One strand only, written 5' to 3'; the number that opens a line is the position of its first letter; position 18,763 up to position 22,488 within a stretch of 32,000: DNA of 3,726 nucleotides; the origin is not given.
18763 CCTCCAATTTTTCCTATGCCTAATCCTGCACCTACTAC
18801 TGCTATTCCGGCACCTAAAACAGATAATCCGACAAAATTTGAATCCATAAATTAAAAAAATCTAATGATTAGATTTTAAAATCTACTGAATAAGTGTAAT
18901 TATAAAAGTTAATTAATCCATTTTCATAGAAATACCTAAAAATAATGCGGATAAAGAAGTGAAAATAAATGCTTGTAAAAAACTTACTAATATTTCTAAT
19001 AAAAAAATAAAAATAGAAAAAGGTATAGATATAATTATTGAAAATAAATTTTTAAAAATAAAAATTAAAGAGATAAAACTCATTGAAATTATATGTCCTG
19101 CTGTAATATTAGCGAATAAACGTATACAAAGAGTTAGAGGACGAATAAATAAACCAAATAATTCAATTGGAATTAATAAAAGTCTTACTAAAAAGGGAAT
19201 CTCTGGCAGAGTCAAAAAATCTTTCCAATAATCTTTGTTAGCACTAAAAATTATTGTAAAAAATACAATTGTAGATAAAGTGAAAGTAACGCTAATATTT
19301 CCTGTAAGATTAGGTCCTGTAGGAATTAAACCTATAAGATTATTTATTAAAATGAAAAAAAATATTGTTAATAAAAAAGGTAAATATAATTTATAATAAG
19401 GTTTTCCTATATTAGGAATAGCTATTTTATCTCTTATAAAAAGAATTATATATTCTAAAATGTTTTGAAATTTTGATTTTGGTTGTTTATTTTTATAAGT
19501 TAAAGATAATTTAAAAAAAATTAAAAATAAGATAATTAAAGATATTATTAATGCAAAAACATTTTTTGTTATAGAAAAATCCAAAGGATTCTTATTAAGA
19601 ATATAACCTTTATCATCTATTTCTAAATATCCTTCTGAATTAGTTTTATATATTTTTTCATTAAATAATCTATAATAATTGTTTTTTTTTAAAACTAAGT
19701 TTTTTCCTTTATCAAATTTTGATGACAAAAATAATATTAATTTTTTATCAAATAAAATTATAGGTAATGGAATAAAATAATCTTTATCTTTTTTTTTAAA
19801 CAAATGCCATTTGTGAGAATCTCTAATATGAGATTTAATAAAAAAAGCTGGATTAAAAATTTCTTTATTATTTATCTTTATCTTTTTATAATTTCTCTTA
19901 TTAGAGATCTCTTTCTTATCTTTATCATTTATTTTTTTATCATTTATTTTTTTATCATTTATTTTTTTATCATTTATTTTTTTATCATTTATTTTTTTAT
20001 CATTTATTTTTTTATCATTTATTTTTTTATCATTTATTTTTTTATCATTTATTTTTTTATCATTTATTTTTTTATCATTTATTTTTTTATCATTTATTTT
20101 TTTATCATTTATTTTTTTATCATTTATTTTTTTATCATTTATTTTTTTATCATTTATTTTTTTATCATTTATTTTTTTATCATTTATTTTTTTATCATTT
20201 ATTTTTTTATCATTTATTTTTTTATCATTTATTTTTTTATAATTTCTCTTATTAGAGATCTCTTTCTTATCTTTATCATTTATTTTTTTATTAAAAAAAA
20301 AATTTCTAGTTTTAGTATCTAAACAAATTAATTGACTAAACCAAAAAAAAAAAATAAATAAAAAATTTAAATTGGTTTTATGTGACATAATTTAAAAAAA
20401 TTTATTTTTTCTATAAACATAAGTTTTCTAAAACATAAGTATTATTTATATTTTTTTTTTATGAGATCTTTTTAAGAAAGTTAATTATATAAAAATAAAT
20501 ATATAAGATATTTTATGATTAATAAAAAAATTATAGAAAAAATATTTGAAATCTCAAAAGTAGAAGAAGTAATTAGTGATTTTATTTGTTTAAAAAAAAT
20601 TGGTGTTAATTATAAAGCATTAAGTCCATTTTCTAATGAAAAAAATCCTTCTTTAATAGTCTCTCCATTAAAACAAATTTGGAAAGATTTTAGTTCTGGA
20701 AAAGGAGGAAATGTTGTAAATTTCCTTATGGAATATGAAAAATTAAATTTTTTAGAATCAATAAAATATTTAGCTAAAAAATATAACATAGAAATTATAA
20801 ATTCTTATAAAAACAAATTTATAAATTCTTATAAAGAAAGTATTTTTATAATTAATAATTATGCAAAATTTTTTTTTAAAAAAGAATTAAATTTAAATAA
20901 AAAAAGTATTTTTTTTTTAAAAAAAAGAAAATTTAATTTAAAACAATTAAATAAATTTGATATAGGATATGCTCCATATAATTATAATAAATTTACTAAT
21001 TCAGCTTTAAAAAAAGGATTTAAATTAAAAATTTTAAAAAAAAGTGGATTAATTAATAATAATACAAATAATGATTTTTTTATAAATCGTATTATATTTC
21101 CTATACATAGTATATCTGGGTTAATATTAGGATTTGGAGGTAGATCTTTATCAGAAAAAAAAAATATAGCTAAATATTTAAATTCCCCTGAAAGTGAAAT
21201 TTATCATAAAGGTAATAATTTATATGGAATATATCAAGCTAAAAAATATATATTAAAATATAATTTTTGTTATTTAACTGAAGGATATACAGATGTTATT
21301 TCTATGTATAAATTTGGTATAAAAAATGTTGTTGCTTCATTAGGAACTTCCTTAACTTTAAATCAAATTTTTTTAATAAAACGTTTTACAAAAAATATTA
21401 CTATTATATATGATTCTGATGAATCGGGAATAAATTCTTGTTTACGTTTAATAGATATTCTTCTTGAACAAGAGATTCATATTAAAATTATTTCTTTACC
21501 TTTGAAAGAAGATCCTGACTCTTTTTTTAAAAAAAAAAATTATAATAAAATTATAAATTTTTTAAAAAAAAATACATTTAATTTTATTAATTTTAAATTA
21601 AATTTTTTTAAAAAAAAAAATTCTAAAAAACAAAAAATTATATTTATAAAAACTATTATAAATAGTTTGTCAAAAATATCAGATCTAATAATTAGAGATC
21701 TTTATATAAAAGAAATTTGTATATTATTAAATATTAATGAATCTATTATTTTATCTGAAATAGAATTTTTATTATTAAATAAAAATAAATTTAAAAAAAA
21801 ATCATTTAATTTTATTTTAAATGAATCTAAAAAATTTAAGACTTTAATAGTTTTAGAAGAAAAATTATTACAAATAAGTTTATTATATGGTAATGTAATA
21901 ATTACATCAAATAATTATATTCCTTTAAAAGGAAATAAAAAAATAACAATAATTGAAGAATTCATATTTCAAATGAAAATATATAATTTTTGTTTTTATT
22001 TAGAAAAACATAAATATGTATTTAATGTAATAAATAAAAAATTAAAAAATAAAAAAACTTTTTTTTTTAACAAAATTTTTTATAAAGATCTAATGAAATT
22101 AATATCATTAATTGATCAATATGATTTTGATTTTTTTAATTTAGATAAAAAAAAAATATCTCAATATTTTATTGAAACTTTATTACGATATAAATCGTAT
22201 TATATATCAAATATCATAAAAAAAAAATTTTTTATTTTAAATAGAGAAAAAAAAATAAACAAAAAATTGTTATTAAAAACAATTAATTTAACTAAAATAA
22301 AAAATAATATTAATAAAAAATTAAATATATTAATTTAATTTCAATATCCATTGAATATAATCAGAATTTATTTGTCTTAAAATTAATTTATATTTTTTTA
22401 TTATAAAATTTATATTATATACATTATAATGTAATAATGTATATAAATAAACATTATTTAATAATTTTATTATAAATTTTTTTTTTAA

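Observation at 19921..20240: Perfect 21-copy 15-nt tandem array inside ATP synthase subunit a, encoding (KINDK)n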

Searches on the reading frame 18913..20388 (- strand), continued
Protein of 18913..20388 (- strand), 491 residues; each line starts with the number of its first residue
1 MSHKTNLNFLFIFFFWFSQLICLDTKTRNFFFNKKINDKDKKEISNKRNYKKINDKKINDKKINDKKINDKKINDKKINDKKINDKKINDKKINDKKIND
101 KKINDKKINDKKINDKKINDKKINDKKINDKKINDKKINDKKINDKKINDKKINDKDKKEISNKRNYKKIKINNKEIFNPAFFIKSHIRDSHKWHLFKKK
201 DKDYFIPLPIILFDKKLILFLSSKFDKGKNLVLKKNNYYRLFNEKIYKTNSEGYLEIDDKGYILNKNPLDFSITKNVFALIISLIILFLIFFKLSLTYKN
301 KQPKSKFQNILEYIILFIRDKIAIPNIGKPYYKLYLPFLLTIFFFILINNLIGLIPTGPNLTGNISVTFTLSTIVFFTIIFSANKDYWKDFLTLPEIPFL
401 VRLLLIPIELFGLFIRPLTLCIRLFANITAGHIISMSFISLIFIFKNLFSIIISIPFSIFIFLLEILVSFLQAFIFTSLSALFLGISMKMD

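Call 54: find_encoding_contigs(protein=P0217, flank=1000, max_places=3)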
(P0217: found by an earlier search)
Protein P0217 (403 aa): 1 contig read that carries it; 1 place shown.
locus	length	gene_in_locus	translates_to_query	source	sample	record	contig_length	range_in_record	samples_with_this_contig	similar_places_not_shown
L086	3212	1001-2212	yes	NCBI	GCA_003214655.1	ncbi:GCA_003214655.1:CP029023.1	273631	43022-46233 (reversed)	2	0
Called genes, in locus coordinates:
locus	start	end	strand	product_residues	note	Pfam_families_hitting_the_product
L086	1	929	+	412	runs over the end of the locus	PF00696:AA_kinase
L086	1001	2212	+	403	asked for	PF28541:DUF8433, PF00119:ATP-synt_A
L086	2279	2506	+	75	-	PF00137:ATP-synt_C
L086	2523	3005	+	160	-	-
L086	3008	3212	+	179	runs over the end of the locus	PF00213:OSCP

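Call 62: find_encoding_contigs(protein=P0196, flank=300, max_places=4)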
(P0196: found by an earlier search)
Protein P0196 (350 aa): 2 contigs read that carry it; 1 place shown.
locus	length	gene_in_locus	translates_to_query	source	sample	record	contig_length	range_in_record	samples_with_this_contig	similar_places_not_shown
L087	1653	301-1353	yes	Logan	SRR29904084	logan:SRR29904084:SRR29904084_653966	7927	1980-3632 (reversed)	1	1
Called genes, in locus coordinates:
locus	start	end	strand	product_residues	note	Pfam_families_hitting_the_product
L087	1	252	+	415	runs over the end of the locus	PF00696:AA_kinase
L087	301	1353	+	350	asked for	PF28541:DUF8433, PF00119:ATP-synt_A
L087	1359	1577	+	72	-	PF00137:ATP-synt_C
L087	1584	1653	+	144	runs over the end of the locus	PF00430:ATP-synt_B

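Call 66: fold_search(model_id=the predicted structure, library=pdb)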
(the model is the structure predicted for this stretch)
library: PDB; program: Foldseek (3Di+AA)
matches with E <= 10: 94; with E <= 0.001: 54
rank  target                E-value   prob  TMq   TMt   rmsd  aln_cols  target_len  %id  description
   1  6b2z_M                1.0e-09  1.00  0.38  0.70   4.0       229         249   25  Cryo-EM structure of the dimeric FO region of yeast mitochondrial ATP synthase (released 2017-11-08)
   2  8dbw_a                7.3e-08  1.00  0.38  0.66   4.6       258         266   22  E. coli ATP synthase imaged in 10mM MgATP State3 "down" Fo classified (released 2023-01-25)
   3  9o1a_a                2.0e-07  1.00  0.38  0.62   3.7       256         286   23  Pseudomonas aeruginosa ATPase State1 F1Fo focused (released 2025-12-10)
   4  6vm4_a                2.5e-07  1.00  0.35  0.72   5.7       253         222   24  Chloroplast ATP synthase (C2, CF1FO) (released 2020-09-09)
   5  9itm_Z                2.5e-07  1.00  0.36  0.63   3.5       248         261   24  Chloroflexus aurantiacus ATP synthase, state 1, focused refinement of FO (released 2025-03-19)
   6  8g08_a                3.7e-07  1.00  0.35  0.70   6.7       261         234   21  Cryo-EM structure of SQ31f-bound Mycobacterium smegmatis ATP synthase rotational state 1 (backbone model) (released 2023-02-15)
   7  6oqr_a                3.9e-07  1.00  0.37  0.63   6.2       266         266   24  E. coli ATP Synthase ADP State 1a (released 2020-06-03)
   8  6cp3_X                4.1e-07  1.00  0.37  0.74   3.9       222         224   25  Monomer yeast ATP synthase (F1Fo) reconstituted in nanodisc with inhibitor of oligomycin bound. (released 2018-04-11)
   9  8j0s_a                5.0e-07  1.00  0.36  0.70   6.8       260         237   23  Cryo-EM structure of Mycobacterium tuberculosis ATP synthase in complex with bedaquiline(BDQ) (released 2024-05-22)
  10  8h9j_N                5.3e-07  1.00  0.33  0.67   3.5       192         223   26  Human ATP synthase state2 subregion 3 (released 2023-05-31)
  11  9itq_T                5.3e-07  1.00  0.35  0.64   4.0       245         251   24  Chloroflexus aurantiacus ATP synthase, state 3, focused refinement of FO (released 2025-03-19)
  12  9ito_T                5.3e-07  1.00  0.34  0.69   3.9       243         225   23  Chloroflexus aurantiacus ATP synthase, state 2, focused refinement of FO (released 2025-03-19)
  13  6fkf_a                5.6e-07  1.00  0.34  0.70   6.5       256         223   22  Chloroplast F1Fo conformation 1 (released 2018-05-23)
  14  6zmr_a                5.9e-07  1.00  0.32  0.66   3.7       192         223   25  Porcine ATP synthase Fo domain (released 2020-09-09)
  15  9itu_Z                6.2e-07  1.00  0.36  0.67   8.6       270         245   22  Chloroflexus aurantiacus ADP-bound ATP synthase, state 3 (released 2025-03-19)
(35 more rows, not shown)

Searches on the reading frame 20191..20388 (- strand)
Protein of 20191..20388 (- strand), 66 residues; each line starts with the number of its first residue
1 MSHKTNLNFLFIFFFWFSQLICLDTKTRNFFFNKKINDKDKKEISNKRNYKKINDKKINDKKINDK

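Call 64: find_homologous_proteins(query=window:20191-20388:-, max_evalue=1)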
Query seq(66 aa): 4 candidates shared short words with the query, none scored E <= 1.

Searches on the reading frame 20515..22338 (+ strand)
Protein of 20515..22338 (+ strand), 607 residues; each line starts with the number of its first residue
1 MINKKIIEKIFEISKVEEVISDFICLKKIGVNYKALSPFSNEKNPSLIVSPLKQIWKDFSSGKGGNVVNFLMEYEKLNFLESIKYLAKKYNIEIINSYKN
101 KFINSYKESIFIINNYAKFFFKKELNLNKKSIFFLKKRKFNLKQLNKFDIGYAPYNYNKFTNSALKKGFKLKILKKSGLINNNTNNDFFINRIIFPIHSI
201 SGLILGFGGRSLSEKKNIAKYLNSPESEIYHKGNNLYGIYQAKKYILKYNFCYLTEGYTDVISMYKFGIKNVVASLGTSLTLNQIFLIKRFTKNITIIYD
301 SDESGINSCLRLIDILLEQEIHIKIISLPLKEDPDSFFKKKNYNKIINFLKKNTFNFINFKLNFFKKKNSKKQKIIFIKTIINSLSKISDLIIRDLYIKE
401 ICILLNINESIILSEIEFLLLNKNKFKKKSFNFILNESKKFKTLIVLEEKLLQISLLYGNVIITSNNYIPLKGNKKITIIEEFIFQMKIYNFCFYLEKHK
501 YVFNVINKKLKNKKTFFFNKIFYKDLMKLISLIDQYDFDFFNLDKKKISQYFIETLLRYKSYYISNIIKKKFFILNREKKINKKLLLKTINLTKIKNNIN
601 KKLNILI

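Call 15: find_encoding_contigs(protein=window:20515-22338:+, flank=3000)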
Protein window:20515-22338:+ (607 aa): 1 contig read that carries it; 1 place shown.
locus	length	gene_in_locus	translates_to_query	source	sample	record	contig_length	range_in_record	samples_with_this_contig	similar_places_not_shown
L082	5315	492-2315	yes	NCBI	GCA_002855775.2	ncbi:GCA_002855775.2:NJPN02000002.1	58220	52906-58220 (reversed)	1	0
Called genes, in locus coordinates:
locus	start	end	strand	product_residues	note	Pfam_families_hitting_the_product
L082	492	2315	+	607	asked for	PF01807:Zn_ribbon_DnaG, PF08275:DNAG_N, PF01751:Toprim, PF13155:Toprim_2, PF13662:Toprim_4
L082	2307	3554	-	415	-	PF00696:AA_kinase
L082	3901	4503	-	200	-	PF01914:MarC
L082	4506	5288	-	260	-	PF22435:MRM3-like_sub_bind (weak), PF00588:SpoU_methylase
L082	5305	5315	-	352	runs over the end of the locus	PF00180:Iso_dh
